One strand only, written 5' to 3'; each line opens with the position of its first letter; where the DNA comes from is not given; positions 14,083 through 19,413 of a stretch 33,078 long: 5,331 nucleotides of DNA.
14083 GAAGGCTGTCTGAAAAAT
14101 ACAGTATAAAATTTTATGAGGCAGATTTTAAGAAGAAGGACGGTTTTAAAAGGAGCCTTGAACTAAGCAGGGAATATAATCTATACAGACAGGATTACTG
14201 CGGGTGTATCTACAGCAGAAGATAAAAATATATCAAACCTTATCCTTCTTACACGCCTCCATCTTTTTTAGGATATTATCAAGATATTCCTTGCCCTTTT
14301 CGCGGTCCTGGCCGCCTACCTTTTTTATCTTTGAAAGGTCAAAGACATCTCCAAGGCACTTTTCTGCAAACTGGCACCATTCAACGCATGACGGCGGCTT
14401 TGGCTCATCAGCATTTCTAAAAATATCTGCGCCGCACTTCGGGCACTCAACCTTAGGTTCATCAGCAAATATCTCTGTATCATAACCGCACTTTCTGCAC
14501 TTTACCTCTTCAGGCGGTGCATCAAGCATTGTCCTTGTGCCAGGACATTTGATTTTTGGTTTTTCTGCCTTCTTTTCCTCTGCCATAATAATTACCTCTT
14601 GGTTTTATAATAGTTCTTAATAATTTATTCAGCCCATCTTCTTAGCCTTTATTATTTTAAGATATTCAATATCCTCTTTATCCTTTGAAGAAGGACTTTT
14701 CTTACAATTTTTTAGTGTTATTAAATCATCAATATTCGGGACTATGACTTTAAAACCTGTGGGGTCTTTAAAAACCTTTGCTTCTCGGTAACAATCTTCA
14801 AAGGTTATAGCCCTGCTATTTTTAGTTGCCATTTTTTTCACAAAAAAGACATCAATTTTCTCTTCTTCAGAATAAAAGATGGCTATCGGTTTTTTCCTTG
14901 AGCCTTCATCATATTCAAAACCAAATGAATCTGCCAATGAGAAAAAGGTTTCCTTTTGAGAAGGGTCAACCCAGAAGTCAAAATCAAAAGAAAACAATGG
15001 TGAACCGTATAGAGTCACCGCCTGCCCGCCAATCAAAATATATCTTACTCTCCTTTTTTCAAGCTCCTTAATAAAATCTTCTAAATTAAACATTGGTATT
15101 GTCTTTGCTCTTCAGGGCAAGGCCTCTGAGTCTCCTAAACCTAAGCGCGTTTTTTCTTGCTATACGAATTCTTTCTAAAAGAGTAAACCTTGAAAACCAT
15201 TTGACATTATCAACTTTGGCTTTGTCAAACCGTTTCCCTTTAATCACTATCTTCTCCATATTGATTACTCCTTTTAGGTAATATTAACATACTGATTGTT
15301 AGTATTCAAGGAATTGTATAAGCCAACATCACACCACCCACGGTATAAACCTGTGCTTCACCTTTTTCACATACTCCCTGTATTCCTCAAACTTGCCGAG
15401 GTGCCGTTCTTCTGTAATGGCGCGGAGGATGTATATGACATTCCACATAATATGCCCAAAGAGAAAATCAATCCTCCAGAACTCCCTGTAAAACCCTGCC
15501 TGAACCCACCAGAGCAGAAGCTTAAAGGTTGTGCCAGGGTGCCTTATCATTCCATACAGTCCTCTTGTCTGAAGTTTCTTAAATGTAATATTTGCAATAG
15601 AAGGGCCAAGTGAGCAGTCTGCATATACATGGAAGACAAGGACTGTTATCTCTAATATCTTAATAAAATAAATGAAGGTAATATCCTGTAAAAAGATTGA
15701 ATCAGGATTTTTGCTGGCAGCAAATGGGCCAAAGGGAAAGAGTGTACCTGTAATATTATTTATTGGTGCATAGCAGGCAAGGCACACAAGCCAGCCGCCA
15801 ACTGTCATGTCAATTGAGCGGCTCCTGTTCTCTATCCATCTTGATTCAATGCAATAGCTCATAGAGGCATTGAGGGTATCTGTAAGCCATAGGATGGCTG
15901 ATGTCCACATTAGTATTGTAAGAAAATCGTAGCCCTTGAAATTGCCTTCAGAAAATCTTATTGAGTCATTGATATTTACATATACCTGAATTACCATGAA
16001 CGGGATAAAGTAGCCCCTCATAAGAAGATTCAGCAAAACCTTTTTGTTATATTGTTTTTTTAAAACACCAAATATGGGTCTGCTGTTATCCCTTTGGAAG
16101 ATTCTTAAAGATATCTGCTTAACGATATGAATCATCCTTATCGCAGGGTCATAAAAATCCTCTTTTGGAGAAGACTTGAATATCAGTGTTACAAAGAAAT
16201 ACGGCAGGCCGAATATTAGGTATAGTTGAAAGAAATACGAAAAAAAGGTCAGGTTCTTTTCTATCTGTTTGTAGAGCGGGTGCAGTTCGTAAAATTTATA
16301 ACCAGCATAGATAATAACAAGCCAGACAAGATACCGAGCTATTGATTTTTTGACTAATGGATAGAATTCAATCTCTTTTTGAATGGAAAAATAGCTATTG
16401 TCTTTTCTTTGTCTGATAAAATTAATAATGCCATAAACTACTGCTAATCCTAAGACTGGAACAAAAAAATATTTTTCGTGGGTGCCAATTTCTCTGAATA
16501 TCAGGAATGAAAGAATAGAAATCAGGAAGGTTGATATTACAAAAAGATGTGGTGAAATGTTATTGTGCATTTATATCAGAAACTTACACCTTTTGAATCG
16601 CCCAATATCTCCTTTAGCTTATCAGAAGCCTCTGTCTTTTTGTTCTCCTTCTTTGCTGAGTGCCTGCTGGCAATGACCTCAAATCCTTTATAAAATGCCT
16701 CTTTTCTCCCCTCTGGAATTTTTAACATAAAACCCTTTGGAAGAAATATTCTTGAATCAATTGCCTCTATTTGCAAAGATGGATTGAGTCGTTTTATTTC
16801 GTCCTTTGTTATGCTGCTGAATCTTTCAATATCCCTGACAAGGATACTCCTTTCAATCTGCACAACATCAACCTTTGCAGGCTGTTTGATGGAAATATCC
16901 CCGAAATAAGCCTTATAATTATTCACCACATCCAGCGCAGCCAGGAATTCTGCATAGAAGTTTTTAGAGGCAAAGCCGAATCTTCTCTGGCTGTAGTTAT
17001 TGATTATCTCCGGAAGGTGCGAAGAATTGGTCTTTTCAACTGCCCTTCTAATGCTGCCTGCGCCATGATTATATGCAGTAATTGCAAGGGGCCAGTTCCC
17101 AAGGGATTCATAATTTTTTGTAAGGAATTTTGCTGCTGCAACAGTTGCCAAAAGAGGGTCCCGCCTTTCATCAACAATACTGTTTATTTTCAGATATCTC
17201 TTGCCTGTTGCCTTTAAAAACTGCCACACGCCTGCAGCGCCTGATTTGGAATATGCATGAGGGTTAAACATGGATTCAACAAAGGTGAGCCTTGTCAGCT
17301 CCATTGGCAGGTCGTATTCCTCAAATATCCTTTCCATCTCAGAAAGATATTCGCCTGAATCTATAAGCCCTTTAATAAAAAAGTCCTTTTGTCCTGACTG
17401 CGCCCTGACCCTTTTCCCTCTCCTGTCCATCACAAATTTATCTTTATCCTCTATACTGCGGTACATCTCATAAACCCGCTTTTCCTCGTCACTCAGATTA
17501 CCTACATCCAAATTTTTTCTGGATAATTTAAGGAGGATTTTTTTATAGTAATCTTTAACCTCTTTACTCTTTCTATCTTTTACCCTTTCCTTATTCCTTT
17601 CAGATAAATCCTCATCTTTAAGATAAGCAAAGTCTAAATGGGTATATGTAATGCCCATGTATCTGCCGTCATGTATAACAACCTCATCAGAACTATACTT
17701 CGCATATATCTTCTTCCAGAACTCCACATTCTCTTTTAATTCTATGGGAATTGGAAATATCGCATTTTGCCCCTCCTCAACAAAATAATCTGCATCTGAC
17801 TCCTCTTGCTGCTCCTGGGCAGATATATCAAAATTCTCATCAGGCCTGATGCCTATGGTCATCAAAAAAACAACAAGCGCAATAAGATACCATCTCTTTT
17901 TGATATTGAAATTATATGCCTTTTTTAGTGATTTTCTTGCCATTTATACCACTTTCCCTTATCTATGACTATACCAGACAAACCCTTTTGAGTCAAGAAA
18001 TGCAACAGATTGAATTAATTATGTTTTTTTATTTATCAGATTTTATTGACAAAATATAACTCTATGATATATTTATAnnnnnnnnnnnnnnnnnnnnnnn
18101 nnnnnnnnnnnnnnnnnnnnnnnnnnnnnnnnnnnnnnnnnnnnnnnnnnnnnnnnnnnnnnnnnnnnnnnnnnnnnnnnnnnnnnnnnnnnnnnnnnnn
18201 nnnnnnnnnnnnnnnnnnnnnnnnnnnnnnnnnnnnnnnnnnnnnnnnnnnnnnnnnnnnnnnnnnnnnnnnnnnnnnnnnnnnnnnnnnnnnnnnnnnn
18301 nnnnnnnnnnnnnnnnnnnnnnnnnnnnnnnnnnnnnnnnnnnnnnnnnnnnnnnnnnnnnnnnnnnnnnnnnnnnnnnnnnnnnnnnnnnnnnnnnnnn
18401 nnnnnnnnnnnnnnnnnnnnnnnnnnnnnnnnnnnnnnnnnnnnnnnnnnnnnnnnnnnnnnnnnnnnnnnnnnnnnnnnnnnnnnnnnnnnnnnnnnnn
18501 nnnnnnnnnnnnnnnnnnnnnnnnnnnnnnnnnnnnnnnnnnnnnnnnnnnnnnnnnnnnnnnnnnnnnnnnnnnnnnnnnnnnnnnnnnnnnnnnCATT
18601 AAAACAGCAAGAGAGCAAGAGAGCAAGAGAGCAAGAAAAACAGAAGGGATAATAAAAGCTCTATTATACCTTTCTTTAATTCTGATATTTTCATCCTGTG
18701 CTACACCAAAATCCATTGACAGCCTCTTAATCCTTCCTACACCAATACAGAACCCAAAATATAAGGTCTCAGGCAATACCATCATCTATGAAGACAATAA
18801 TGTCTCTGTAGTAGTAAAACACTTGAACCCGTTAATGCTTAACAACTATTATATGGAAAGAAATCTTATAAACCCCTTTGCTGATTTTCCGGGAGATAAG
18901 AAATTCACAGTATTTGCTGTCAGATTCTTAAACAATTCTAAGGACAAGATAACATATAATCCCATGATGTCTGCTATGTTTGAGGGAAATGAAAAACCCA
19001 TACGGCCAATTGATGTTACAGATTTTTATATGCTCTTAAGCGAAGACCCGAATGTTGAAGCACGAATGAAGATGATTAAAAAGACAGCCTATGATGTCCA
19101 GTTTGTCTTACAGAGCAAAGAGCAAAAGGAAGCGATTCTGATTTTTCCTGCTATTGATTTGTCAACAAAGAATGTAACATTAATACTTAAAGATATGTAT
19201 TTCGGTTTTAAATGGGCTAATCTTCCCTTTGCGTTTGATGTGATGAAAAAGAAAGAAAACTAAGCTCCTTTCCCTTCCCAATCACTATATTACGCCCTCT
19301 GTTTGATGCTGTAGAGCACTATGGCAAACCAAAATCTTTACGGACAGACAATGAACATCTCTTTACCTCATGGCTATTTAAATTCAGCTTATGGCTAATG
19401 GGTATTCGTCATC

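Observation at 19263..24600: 5.3-kb island: array of orphan Rhs toxin/immunity cassettes without a parent rhs gene or secretion machinery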

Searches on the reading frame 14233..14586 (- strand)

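Call 14: search_protein_families(library=pfam, proteins=[window:14233-14586:-], max_evalue=0.001)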
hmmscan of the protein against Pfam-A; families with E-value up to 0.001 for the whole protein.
window:14233-14586:- (117 aa): 1 family
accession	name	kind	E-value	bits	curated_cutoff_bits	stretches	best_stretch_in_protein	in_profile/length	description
PF09723.15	Zn_ribbon_8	-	0.00022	21.6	34.4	1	29-54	7-36/41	Zinc ribbon domain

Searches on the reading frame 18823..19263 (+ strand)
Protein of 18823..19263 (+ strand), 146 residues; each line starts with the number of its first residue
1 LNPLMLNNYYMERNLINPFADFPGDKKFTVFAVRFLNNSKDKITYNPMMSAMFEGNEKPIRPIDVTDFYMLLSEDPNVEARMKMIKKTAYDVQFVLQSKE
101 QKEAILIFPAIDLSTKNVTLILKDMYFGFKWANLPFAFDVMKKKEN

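Call 3: search_protein_families(library=pfam, proteins=[window:18823-19263:+], max_evalue=0.1)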
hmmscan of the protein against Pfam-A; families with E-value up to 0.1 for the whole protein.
window:18823-19263:+ (146 aa): 1 family
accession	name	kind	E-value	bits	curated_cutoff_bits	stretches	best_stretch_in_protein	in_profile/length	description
PF11611.13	DUF4352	-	0.023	15.4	25.9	1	24-59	33-68/122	Domain of unknown function (DUF4352)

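Call 4: search_protein_families(library=ncbifam, proteins=[window:18823-19263:+], max_evalue=0.1)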
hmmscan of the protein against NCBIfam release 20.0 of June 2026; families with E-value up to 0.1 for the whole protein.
window:18823-19263:+ (146 aa): 0 families
